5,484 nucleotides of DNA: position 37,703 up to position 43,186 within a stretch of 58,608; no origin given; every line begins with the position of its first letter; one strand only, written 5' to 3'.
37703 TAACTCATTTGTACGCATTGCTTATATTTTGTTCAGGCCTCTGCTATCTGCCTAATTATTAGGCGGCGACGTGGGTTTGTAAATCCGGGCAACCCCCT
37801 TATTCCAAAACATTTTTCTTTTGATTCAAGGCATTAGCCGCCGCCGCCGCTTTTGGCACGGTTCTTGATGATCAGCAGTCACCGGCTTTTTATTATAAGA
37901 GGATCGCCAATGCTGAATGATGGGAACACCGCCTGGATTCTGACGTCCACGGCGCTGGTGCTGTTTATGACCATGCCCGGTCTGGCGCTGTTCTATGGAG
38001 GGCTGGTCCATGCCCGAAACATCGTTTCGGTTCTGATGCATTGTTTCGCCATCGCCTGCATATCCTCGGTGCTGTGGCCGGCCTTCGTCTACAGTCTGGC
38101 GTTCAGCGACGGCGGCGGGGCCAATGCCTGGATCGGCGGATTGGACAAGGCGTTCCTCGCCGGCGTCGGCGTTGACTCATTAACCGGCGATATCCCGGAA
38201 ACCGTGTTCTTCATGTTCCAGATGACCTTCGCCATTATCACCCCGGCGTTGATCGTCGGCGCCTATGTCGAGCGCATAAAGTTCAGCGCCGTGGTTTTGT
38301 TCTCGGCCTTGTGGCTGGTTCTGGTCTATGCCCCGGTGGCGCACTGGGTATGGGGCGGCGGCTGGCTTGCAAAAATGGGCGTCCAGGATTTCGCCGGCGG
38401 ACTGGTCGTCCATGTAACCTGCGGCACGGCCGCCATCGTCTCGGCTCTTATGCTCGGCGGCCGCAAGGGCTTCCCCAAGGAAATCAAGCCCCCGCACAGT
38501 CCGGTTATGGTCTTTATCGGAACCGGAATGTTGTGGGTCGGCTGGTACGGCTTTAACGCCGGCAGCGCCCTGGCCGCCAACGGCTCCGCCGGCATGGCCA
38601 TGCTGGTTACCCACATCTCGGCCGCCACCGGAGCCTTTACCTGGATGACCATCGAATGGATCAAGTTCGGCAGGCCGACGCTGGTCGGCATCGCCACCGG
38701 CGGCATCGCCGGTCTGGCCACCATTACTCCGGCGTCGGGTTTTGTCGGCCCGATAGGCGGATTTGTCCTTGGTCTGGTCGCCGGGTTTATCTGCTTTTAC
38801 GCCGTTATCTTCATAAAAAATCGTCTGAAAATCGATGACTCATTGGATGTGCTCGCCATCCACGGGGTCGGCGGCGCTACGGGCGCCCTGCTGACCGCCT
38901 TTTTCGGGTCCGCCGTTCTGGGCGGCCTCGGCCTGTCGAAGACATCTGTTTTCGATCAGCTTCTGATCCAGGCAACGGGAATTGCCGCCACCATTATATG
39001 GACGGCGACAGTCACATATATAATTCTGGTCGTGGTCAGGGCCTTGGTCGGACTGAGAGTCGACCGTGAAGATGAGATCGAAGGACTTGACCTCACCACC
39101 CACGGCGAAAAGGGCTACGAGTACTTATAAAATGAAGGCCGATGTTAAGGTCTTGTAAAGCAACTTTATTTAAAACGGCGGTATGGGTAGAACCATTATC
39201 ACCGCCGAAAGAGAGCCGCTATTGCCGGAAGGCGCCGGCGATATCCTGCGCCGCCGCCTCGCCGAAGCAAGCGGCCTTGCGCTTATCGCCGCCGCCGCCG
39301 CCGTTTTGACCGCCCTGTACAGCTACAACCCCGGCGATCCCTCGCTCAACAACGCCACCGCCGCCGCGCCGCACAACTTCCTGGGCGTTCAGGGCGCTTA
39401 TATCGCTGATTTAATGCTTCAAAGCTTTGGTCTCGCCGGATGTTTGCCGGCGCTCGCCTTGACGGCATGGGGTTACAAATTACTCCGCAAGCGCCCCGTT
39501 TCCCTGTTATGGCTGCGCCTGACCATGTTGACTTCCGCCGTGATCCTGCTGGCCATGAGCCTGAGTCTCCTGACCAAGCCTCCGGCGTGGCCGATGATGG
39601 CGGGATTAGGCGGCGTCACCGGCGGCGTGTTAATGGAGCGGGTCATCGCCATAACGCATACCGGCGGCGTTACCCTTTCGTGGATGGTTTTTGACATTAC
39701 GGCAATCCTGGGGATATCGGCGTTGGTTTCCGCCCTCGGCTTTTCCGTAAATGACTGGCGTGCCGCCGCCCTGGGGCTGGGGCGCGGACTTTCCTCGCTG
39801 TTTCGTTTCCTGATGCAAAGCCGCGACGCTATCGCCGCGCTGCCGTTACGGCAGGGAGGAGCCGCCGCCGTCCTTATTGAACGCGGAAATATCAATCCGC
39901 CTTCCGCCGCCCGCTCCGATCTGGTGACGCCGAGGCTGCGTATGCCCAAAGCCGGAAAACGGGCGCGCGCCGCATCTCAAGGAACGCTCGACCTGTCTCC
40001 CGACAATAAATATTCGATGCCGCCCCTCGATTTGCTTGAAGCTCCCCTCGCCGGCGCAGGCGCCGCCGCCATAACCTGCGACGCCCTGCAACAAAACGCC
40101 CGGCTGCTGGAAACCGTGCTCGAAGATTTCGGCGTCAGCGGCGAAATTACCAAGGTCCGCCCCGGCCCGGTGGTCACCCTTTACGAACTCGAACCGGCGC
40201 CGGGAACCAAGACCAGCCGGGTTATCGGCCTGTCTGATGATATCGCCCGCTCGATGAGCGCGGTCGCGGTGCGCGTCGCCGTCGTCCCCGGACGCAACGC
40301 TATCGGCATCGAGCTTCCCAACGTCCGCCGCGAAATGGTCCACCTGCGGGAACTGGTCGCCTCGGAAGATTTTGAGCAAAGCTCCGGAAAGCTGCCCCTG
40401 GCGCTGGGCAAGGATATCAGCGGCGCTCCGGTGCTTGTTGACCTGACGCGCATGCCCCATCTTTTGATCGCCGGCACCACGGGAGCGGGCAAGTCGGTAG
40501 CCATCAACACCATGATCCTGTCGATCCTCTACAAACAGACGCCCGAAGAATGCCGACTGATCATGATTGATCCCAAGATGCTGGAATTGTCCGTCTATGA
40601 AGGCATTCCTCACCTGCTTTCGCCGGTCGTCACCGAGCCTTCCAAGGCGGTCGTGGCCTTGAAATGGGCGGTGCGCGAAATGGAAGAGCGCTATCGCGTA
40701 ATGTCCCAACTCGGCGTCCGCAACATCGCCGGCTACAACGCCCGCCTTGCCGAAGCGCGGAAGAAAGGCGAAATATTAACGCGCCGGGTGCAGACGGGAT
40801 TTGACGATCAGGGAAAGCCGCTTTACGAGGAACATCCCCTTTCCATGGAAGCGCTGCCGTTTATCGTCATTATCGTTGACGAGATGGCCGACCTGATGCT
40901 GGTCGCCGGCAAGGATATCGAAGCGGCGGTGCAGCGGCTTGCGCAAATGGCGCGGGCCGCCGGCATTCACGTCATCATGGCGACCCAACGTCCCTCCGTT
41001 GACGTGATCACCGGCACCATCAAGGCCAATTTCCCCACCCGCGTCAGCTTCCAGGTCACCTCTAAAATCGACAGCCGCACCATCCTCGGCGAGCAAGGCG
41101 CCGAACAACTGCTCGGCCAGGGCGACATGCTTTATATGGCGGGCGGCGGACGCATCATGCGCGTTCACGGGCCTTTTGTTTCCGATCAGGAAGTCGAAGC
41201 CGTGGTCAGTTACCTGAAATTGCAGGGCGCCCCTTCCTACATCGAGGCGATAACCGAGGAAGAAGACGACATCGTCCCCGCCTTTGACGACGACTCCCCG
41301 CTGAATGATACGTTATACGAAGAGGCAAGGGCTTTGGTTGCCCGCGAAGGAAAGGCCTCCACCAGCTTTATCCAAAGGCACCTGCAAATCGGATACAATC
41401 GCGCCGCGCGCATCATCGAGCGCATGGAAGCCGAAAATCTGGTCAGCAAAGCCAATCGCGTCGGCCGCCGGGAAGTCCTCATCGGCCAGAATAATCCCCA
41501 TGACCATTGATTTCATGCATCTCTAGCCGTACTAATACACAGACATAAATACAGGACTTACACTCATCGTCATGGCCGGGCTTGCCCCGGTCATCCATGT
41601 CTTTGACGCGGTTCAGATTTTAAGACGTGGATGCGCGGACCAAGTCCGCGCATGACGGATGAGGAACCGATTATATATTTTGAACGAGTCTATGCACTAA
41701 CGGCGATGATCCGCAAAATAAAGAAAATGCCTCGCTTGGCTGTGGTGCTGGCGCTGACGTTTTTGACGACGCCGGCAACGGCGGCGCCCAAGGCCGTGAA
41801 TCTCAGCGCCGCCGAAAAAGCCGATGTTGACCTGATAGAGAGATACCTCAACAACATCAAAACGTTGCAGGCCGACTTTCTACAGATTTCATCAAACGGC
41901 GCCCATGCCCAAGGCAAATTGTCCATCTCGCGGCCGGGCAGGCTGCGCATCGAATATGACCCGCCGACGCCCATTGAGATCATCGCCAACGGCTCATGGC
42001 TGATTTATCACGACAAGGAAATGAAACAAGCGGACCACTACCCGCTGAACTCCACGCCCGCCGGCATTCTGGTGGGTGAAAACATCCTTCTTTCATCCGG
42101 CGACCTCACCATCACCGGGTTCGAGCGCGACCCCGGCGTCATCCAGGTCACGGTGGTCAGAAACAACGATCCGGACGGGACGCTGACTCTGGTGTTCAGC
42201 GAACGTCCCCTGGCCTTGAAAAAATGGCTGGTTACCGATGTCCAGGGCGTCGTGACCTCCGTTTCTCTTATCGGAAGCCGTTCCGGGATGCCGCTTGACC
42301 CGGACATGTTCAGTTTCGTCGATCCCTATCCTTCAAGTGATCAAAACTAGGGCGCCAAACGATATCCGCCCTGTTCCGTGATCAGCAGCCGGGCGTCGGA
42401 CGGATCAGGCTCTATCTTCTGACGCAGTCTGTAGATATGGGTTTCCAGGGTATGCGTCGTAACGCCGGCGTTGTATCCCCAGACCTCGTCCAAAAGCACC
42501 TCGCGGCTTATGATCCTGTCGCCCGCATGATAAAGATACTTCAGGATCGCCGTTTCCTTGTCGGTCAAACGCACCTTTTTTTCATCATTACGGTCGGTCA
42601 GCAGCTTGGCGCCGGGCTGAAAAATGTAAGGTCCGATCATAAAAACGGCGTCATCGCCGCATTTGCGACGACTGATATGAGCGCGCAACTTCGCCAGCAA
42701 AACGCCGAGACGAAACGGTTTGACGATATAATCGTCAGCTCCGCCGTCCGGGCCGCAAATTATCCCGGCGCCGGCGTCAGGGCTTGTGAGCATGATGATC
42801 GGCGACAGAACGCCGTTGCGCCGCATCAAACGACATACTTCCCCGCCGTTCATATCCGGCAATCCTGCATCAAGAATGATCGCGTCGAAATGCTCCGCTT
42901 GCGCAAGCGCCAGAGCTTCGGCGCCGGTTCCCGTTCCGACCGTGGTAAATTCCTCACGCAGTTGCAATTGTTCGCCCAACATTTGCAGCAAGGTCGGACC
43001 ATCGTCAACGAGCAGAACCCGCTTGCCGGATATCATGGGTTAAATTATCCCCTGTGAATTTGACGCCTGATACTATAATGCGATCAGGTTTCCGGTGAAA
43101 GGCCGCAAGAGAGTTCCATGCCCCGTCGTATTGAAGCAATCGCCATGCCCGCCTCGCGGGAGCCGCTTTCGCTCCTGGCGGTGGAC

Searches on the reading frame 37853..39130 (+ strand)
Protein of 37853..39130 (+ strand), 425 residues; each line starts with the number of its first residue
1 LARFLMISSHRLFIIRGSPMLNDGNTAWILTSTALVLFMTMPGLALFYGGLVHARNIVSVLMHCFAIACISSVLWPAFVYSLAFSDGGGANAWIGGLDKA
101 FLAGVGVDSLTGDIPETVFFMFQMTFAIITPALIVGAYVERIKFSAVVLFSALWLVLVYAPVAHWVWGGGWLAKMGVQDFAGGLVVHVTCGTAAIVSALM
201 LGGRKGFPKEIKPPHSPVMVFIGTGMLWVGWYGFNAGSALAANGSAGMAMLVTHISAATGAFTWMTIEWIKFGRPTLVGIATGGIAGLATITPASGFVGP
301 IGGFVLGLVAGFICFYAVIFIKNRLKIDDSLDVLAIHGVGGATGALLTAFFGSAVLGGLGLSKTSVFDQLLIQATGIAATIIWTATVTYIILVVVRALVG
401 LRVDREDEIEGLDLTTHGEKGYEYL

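Call 8: search_protein_families(library=pfam, proteins=[window:37853-39130:+], max_evalue=0.001)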
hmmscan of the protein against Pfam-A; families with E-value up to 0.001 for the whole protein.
window:37853-39130:+ (425 aa): 1 family
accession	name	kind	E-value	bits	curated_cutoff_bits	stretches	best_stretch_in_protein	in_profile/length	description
PF00909.26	Ammonium_transp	-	1.1e-111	373.8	23.2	1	27-422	1-399/399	Ammonium Transporter Family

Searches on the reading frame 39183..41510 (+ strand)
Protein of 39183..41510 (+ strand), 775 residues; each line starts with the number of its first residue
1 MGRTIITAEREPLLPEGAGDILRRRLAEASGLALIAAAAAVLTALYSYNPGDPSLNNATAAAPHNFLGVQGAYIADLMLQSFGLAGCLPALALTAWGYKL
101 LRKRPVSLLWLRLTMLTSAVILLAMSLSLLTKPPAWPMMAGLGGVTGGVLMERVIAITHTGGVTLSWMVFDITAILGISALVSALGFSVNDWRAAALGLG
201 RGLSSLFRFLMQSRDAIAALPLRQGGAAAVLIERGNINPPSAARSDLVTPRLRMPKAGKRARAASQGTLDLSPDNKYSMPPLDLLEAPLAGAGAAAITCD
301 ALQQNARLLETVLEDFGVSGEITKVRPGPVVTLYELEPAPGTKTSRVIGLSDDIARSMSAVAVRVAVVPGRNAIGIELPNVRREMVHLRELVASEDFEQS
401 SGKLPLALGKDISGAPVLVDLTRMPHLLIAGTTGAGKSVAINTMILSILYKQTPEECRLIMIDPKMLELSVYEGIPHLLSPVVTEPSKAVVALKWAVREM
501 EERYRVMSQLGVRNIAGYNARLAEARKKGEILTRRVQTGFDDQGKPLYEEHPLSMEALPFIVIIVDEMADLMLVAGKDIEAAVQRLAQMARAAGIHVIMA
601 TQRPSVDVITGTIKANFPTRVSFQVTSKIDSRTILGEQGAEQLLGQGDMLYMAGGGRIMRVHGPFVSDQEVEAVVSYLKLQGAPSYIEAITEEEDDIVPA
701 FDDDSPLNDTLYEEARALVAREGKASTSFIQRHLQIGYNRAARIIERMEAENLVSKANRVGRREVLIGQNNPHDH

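Call 8: search_protein_families(library=pfam, proteins=[window:39183-41510:+], max_evalue=0.001)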
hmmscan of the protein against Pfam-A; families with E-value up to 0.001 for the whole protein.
window:39183-41510:+ (775 aa): 7 families
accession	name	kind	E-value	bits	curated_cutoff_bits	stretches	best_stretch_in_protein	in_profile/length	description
PF01580.24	FtsK_SpoIIIE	-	1.2e-72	244.4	24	1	388-606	2-221/221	FtsK/SpoIIIE family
PF17854.6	FtsK_alpha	-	3.1e-28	98.4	22.9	1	279-380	1-101/101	FtsK alpha domain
PF13491.11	FtsK_4TM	-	4.3e-28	98.6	23.1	1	23-176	1-156/171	4TM region of DNA translocase FtsK/SpoIIIE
PF09397.16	FtsK_gamma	-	1.2e-24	86.2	30.6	1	708-767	3-62/63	Ftsk gamma domain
PF12846.13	AAA_10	-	8.3e-05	22.2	27.5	0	422-466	19-59/362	AAA-like domain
PF05621.17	TniB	-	0.00015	21.7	22.4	0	422-443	33-54/189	Bacterial TniB protein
PF01935.23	DUF87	-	0.00016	22.3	23.2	1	413-464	10-60/220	Helicase HerA, central domain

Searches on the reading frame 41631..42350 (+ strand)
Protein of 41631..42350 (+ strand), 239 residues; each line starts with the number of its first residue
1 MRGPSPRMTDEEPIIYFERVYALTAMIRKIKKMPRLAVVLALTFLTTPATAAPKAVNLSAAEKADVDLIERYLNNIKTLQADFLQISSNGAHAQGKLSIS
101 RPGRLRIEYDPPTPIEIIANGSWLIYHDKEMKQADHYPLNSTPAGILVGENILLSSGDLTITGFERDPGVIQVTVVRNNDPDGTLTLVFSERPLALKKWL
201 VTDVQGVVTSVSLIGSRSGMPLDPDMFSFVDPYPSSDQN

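Call 71: search_protein_families(library=pfam, proteins=[window:41631-42350:+], max_evalue=0.0001)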
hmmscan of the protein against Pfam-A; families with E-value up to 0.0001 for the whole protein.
window:41631-42350:+ (239 aa): 1 family
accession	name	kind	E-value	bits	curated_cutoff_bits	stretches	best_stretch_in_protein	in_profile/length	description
PF03548.22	LolA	-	6.7e-24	84.9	23.6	1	75-229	2-164/165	Outer membrane lipoprotein carrier protein LolA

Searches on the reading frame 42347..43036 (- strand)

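Call 71: search_protein_families(library=pfam, proteins=[window:42347-43036:-], max_evalue=0.0001)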
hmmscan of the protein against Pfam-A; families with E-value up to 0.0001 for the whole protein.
window:42347-43036:- (229 aa): 2 families
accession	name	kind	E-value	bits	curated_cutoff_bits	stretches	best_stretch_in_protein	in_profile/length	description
PF00072.30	Response_reg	-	1.5e-21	77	30.2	1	7-117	1-110/111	Response regulator receiver domain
PF00486.34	Trans_reg_C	-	8.7e-21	74.2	26.2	1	153-227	2-77/77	Transcriptional regulatory protein, C terminal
